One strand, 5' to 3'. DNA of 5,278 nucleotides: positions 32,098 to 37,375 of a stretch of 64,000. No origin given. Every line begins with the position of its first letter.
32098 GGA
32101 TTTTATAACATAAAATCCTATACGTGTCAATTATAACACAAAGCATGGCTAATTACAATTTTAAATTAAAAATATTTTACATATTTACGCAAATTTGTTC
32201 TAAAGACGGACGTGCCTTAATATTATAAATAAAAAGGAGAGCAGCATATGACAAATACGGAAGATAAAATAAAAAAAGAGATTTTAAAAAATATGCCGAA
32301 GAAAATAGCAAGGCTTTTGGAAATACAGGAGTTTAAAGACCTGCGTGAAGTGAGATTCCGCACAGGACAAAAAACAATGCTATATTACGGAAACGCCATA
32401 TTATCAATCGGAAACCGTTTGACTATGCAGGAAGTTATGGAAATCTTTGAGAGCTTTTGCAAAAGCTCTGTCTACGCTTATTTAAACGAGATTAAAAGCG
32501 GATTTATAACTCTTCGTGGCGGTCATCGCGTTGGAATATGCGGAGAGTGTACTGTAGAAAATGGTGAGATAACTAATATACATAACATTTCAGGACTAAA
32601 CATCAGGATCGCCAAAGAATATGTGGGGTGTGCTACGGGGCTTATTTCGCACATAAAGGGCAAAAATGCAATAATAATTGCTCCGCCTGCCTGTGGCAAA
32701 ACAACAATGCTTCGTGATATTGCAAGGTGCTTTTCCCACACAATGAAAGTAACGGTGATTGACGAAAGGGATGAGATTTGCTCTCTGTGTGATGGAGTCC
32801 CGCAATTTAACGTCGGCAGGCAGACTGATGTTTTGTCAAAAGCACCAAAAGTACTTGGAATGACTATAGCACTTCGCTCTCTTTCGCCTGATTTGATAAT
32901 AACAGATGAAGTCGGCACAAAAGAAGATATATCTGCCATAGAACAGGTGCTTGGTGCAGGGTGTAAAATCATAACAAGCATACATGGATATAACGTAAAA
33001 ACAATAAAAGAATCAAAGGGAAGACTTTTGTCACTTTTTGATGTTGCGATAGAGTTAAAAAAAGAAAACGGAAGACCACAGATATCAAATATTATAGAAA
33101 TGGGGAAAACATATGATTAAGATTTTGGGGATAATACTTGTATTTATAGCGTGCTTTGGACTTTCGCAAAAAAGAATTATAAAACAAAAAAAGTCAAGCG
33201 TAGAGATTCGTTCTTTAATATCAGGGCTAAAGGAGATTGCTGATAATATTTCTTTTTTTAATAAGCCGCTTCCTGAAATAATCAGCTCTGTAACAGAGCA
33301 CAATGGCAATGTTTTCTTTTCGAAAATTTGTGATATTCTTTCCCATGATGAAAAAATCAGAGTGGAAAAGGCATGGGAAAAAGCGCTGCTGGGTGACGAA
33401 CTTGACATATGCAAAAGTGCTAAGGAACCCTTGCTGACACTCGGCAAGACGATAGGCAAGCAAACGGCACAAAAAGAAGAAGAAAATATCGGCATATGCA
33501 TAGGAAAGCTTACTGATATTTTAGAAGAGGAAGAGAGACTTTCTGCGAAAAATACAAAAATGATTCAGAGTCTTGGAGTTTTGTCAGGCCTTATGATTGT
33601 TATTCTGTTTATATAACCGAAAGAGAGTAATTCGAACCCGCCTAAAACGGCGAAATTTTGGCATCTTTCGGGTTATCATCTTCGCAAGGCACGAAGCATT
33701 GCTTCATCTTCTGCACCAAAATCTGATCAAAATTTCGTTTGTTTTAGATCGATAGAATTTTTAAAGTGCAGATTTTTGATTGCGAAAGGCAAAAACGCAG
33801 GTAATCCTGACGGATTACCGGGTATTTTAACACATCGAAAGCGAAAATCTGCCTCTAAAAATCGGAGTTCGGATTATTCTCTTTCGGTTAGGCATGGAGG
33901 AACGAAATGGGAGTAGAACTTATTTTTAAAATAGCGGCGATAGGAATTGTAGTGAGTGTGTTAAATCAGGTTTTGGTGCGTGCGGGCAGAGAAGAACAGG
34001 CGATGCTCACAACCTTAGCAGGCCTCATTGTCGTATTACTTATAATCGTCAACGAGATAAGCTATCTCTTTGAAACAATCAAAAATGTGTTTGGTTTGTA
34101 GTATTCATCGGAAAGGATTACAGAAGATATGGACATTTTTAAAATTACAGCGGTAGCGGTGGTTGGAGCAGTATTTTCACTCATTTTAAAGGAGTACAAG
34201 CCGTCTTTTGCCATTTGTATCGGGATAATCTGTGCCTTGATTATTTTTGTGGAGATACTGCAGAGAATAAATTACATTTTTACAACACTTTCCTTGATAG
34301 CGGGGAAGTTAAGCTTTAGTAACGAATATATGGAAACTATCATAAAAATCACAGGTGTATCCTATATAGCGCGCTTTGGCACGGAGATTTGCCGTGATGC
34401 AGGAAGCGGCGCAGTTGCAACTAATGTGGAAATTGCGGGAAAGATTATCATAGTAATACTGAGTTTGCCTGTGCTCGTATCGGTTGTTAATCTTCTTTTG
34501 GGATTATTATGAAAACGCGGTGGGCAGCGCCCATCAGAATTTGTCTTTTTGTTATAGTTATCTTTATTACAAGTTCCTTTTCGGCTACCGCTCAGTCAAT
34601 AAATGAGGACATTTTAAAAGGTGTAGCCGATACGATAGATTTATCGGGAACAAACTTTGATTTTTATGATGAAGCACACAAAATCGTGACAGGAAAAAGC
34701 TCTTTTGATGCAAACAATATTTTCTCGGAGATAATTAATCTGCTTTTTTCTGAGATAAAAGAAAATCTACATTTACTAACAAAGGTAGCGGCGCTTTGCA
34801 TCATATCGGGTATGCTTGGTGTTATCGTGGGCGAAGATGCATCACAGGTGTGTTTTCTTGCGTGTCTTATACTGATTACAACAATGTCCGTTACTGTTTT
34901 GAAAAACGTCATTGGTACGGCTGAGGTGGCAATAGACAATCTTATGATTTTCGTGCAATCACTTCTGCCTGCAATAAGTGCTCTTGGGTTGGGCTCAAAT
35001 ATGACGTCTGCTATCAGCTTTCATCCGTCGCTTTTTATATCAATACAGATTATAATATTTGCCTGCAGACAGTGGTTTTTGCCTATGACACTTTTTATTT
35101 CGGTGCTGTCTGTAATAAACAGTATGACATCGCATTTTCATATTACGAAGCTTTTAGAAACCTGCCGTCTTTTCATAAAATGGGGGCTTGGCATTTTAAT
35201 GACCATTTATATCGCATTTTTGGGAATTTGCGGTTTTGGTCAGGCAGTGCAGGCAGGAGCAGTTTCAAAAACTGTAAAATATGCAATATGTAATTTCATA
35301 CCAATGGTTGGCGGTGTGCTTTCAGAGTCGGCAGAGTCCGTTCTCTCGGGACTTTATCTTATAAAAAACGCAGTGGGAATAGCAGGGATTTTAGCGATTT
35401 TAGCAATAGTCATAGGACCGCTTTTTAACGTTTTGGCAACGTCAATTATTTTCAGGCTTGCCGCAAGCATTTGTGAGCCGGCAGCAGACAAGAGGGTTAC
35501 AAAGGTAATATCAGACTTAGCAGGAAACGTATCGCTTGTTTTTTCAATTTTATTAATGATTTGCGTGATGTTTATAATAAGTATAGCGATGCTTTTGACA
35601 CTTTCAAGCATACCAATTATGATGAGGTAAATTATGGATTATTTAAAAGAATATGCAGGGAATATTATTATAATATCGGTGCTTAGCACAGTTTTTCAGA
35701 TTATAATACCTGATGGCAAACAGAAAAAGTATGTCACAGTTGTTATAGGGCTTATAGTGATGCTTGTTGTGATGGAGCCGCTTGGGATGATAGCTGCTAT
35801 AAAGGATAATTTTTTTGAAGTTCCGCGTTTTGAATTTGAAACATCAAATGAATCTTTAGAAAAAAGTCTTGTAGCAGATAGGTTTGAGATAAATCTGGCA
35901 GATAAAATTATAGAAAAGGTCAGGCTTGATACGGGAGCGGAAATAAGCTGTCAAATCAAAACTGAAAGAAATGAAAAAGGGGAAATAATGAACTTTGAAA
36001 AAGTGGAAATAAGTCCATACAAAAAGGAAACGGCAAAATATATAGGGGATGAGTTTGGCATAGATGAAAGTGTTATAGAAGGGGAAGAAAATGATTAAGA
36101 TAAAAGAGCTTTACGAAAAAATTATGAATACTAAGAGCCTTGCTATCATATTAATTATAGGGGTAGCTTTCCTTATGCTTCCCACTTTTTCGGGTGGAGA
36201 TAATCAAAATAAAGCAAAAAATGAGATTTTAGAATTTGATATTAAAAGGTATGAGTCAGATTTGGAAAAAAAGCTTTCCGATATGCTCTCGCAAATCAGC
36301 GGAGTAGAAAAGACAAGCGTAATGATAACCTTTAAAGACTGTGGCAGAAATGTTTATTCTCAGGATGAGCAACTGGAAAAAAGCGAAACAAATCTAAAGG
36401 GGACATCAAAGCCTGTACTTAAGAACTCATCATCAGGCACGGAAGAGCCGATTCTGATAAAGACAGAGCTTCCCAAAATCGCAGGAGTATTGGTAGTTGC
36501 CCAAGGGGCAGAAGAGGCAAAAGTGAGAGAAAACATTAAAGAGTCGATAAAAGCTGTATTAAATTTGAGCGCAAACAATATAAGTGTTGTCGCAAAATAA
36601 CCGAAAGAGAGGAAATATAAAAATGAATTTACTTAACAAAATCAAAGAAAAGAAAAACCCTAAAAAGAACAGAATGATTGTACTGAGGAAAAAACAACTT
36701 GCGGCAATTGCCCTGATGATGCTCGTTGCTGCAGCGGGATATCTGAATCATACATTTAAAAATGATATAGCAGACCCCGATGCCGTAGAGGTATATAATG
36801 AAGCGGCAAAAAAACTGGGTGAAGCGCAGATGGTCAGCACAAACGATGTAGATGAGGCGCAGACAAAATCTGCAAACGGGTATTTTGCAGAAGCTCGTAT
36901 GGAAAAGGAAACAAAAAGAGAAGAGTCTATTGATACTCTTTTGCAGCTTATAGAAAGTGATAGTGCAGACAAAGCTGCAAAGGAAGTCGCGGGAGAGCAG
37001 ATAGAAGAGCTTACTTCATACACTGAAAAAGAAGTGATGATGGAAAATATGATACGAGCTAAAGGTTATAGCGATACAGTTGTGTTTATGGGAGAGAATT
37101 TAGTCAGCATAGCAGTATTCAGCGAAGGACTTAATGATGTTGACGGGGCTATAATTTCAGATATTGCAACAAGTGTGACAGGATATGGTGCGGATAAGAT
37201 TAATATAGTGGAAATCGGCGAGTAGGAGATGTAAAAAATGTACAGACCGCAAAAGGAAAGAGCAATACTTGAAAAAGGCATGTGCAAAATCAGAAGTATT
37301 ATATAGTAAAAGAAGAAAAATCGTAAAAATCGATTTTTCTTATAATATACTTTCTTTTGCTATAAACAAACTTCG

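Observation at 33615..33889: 275-nt TIR-bounded, ORF-less structured insert splitting the spoIIIA operon between spoIIIAB and spoIIIAC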

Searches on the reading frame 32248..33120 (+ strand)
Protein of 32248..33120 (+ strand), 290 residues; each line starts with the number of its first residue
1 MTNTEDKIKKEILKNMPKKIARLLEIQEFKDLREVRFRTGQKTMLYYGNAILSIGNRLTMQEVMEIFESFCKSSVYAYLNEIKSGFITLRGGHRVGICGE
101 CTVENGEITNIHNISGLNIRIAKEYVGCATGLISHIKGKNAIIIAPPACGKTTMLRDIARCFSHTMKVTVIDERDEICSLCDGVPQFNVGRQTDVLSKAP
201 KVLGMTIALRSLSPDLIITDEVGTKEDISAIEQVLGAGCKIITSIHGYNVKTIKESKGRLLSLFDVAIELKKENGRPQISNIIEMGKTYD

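Call 17: find_homologous_proteins(query=window:32248-33120:+)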
Query window:32248-33120:+ (290 aa): 1055 proteins with E <= 0.001 among 2291 candidates; the best 120 are listed.
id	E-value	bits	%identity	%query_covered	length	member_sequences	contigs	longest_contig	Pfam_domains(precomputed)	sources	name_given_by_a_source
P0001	2.5e-187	639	100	100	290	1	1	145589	PF19568.6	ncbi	-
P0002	7.1e-134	464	72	100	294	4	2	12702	PF19568.6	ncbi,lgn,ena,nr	ncbi:MAG: stage III sporulation protein AA [Clostridia bacterium]|nr:stage III sporulation protein A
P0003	4.4e-117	409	66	98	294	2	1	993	PF19568.6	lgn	-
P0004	5.8e-115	402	65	98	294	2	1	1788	PF19568.6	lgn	-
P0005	9.2e-113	394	64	98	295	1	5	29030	PF19568.6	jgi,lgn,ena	-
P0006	4.9e-112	392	63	97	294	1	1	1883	PF19568.6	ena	-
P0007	5.5e-111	389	61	100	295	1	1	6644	PF19568.6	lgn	-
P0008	2.1e-109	383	62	98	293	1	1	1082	PF19568.6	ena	-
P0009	2.3e-109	383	62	97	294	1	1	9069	PF19568.6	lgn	-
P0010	2.4e-107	377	61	99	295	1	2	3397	PF19568.6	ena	-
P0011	5.5e-105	369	59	100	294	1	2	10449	PF19568.6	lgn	-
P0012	1.7e-104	367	59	100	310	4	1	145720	PF19568.6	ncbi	-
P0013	1.3e-103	364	59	99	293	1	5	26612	PF19568.6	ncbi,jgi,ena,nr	ncbi:MAG: stage III sporulation protein AA [Ruminococcaceae bacterium]|nr:stage III sporulation prot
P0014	1.4e-100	355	57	100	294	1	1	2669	PF19568.6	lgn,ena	-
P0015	5.5e-100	353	57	99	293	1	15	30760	PF19568.6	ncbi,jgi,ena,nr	ncbi:MAG: stage III sporulation protein AA [Ruminococcaceae bacterium]|nr:stage III sporulation prot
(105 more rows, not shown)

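Call 18: find_encoding_contigs(protein=P0001, flank=10000, max_places=3)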
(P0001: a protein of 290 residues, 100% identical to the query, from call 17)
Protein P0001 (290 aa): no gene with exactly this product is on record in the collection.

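Call 19: find_encoding_contigs(protein=P0002, flank=6000, max_places=4)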
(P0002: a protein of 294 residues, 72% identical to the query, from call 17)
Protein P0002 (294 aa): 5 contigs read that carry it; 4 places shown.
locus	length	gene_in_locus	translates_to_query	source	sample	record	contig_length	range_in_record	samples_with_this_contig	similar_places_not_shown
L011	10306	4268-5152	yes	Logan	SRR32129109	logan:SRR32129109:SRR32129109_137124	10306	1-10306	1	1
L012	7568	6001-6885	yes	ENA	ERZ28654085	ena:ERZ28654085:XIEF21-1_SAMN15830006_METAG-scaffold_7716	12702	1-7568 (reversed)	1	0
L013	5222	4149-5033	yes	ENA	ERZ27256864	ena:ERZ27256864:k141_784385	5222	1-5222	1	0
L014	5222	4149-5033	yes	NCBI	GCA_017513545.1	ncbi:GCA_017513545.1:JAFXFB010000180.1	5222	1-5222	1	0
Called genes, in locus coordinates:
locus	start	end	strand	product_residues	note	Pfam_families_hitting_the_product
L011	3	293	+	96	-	?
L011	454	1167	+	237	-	PF00535:Glycos_transf_2, PF10111:Glyco_tranf_2_2, PF13641:Glyco_tranf_2_3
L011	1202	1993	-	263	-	PF04909:Amidohydro_2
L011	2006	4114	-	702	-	PF12437:GSIII_N, PF00120:Gln-synt_C, PF18318:Gln-synt_C-ter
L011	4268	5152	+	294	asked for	PF19568:Spore_III_AA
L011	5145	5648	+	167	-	PF09548:Spore_III_AB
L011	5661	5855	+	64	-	PF06686:SpoIIIAC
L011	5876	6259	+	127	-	PF06686:SpoIIIAC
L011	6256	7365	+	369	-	PF09546:Spore_III_AE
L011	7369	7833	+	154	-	PF09581:Spore_III_AF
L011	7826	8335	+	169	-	-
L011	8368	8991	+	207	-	PF12685:SpoIIIAH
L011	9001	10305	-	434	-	?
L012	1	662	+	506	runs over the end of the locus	PF01676:Metalloenzyme, PF06415:iPGM_N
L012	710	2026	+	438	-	PF03952:Enolase_N, PF00113:Enolase_C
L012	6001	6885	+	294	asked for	PF19568:Spore_III_AA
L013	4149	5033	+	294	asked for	PF19568:Spore_III_AA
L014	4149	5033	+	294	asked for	PF19568:Spore_III_AA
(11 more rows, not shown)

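Call 21: find_encoding_contigs(protein=P0005, flank=4000, max_places=3)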
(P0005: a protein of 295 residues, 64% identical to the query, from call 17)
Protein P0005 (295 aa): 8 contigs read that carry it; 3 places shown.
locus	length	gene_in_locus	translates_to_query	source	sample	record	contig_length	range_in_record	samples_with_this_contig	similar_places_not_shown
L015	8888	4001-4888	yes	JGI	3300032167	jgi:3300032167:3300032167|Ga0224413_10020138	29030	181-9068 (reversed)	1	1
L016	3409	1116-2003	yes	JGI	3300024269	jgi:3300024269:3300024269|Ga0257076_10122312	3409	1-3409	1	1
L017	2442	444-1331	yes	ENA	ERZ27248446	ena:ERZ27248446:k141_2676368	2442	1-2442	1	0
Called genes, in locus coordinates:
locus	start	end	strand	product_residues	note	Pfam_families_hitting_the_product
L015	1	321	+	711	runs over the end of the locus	PF00009:GTP_EFTU (weak), PF01926:MMR_HSR1, PF02421:FeoB_N, PF17910:FeoB_Cyto, PF07670:Gate, PF07664:FeoB_C, PF07670:Gate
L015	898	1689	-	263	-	PF04909:Amidohydro_2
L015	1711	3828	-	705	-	PF12437:GSIII_N, PF00120:Gln-synt_C, PF18318:Gln-synt_C-ter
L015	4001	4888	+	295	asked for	PF19568:Spore_III_AA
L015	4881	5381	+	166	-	PF09548:Spore_III_AB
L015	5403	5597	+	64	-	PF06686:SpoIIIAC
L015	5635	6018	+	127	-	PF06686:SpoIIIAC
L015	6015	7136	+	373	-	PF09546:Spore_III_AE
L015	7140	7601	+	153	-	PF09581:Spore_III_AF (weak)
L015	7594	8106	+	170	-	-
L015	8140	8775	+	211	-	PF12685:SpoIIIAH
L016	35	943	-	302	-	PF12437:GSIII_N, PF00120:Gln-synt_C (weak)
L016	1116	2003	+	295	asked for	PF19568:Spore_III_AA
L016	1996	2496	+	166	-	PF09548:Spore_III_AB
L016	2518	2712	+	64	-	PF06686:SpoIIIAC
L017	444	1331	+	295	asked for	PF19568:Spore_III_AA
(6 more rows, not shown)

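Call 22: find_encoding_contigs(protein=P0012, flank=4000, max_places=2)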
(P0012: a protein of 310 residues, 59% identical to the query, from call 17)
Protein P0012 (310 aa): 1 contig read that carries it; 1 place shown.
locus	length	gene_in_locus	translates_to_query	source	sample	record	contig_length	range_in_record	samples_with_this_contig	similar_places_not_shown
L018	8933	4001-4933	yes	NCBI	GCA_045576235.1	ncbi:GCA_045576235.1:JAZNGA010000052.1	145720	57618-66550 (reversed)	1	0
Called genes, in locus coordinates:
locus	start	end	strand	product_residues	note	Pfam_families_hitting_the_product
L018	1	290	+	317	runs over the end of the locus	PF14486:DUF4432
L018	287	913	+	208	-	PF04263:TPK_catalytic, PF04265:TPK_B1_binding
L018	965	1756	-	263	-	PF04909:Amidohydro_2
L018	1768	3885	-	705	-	PF12437:GSIII_N, PF00120:Gln-synt_C, PF18318:Gln-synt_C-ter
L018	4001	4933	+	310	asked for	PF19568:Spore_III_AA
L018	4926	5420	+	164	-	PF09548:Spore_III_AB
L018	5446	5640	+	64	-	PF06686:SpoIIIAC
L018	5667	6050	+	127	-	PF06686:SpoIIIAC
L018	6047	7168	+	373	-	PF09546:Spore_III_AE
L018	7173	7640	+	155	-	PF09581:Spore_III_AF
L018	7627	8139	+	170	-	-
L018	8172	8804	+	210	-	PF12685:SpoIIIAH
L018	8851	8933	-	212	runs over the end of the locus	PF06161:DUF975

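Call 67: search_protein_families(library=pfam, proteins=[window:32248-33120:+])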
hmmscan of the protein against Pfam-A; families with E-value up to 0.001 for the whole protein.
window:32248-33120:+ (290 aa): 1 family
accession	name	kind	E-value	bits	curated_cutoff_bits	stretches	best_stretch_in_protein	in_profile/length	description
PF19568.5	Spore_III_AA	-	1.4e-66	225.1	27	1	9-282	4-298/306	Sporulation stage III, protein AA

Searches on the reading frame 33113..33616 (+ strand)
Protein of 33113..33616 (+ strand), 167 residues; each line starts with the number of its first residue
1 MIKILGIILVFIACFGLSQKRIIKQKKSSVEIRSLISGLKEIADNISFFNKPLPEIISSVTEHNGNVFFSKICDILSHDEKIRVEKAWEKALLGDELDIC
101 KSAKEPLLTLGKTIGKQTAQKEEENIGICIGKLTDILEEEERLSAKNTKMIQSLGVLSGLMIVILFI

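Call 16: find_encoding_contigs(protein=window:33113-33616:+, flank=3000, max_places=10)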
Protein window:33113-33616:+ (167 aa): no gene with exactly this product is on record in the collection.
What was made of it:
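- Tried and rejected: Exact look-ups of SpoIIIAB and of the 100%-identical SpoIIIAA (P0001) found no accessible contig (calls 16, 18).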

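Call 67: search_protein_families(library=pfam, proteins=[window:33113-33616:+])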
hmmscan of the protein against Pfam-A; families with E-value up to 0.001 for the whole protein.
window:33113-33616:+ (167 aa): 1 family
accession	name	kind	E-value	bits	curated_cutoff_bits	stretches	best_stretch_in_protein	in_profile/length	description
PF09548.15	Spore_III_AB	-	5.8e-29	101.7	32.5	1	3-167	1-170/170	Stage III sporulation protein AB (spore_III_AB)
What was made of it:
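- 33113..33616 (+): spoIIIAB. Its stop codon is the insertion target. Pfam Spore_III_AB, 5.8e-29 (call 67).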

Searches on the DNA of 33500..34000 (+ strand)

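Call 8: search_rna_families(source=window, start=33500, end=34000, threshold=evalue, max_evalue=10)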
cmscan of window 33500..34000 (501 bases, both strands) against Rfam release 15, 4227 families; matches with E-value up to 10: 1.
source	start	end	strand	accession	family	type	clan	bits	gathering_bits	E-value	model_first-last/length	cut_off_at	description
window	33717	33775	-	RF03730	mir-7615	Gene; miRNA;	-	14.4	90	5.4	1-64/64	no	mir-7615 microRNA precursor family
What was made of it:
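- On Any Rfam cis-regulatory or structured RNA family: Only a 14-bit miRNA noise hit appears at E <= 10 in 33500-34000 (call 8).
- There is no Rfam match even at E <= 10 (call 8).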

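Call 35: search_dna_similar(query=window:33614-33890:+, collection=plasmids, mode=distant, max_evalue=0.01)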
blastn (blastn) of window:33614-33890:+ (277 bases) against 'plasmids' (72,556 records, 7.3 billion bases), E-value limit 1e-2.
No match.

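Call 36: search_dna_similar(query=window:33614-33890:+, collection=phages, mode=distant, max_evalue=0.01)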
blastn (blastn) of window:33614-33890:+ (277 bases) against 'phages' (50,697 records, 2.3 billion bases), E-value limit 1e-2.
No match.

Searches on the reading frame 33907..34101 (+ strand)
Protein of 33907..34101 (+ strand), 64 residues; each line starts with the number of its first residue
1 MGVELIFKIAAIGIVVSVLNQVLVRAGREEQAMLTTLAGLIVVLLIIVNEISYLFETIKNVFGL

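Call 67: search_protein_families(library=pfam, proteins=[window:33907-34101:+])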
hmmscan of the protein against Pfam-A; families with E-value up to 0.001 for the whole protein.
window:33907-34101:+ (64 aa): 1 family
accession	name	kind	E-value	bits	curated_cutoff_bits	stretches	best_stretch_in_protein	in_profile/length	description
PF06686.16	SpoIIIAC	-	9.1e-19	67.8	24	1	6-60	1-55/56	Stage III sporulation protein AC/AD protein family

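Call 71: find_encoding_contigs(protein=window:33907-34101:+, flank=3000, max_places=10)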
Protein window:33907-34101:+ (64 aa): 15 contigs read that carry it; 10 places shown.
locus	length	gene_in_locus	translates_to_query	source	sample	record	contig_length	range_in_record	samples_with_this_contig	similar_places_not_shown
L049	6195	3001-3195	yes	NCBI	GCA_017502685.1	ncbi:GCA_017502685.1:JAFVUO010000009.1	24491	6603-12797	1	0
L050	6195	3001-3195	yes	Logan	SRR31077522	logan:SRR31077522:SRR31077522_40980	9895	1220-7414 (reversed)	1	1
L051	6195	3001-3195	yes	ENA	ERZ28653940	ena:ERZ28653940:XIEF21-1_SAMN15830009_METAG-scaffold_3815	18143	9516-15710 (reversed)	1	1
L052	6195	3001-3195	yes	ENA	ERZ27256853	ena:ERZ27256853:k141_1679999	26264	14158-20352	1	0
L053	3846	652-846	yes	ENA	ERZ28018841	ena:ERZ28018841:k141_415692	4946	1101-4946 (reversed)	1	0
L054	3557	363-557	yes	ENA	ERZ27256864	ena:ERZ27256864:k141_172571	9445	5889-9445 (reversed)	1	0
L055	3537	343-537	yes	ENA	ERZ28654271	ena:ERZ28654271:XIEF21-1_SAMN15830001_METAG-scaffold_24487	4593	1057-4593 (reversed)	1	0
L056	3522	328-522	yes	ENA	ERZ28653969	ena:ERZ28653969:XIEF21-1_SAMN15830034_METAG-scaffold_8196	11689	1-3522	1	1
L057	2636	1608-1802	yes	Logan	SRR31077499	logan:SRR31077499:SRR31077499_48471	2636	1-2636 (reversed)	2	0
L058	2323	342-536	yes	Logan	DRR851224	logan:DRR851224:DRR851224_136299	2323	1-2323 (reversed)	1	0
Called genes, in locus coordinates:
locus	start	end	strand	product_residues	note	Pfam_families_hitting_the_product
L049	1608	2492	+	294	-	PF19568:Spore_III_AA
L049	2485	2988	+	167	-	PF09548:Spore_III_AB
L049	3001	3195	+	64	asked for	PF06686:SpoIIIAC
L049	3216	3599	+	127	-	PF06686:SpoIIIAC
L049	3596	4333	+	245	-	PF09546:Spore_III_AE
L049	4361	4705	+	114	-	PF09546:Spore_III_AE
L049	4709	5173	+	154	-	PF09581:Spore_III_AF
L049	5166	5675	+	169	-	-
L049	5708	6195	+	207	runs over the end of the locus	PF12685:SpoIIIAH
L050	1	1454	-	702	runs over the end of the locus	PF12437:GSIII_N, PF00120:Gln-synt_C, PF18318:Gln-synt_C-ter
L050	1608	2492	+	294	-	PF19568:Spore_III_AA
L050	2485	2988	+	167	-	PF09548:Spore_III_AB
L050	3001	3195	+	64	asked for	PF06686:SpoIIIAC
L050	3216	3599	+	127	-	PF06686:SpoIIIAC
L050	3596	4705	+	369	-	PF09546:Spore_III_AE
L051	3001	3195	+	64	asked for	PF06686:SpoIIIAC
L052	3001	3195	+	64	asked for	PF06686:SpoIIIAC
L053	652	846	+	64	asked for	PF06686:SpoIIIAC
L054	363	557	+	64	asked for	PF06686:SpoIIIAC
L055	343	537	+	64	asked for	PF06686:SpoIIIAC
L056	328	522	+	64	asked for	PF06686:SpoIIIAC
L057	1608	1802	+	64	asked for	PF06686:SpoIIIAC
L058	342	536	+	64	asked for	PF06686:SpoIIIAC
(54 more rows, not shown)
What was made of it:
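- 33907..34101 (+): spoIIIAC. It is intact, and the same protein sequence is encoded in 10 contigs that lack the insert. Calls 67, 71.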

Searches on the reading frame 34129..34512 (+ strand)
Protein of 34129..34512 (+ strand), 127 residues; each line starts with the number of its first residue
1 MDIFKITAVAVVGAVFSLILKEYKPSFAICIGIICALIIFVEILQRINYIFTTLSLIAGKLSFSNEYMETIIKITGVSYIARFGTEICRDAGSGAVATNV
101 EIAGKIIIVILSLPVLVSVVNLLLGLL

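Call 67: search_protein_families(library=pfam, proteins=[window:34129-34512:+])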
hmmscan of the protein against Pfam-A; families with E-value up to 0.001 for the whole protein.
window:34129-34512:+ (127 aa): 1 family
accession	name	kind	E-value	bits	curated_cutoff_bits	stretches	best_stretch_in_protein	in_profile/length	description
PF06686.16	SpoIIIAC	-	2.1e-25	89.1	24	2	71-124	1-54/56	Stage III sporulation protein AC/AD protein family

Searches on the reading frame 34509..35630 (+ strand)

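Call 67: search_protein_families(library=pfam, proteins=[window:34509-35630:+])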
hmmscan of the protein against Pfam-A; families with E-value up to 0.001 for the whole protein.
window:34509-35630:+ (373 aa): 1 family
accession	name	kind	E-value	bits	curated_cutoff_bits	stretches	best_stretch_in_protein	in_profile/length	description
PF09546.15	Spore_III_AE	-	1.3e-64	218.9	27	1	51-364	2-319/321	Stage III sporulation protein AE (spore_III_AE)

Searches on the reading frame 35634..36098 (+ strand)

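Call 67: search_protein_families(library=pfam, proteins=[window:35634-36098:+])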
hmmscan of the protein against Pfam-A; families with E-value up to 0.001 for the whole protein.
window:35634-36098:+ (154 aa): 1 family
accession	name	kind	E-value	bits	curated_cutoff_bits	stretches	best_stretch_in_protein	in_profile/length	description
PF09581.16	Spore_III_AF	-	5.4e-10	40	28.3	1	12-127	1-109/185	Stage III sporulation protein AF (Spore_III_AF)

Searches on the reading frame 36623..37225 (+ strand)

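Call 67: search_protein_families(library=pfam, proteins=[window:36623-37225:+])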
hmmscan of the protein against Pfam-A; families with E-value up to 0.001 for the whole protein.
window:36623-37225:+ (200 aa): 1 family
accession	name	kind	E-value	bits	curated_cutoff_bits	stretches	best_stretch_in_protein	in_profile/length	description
PF12685.13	SpoIIIAH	-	1.4e-37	130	30.6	1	23-195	1-191/191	SpoIIIAH-like protein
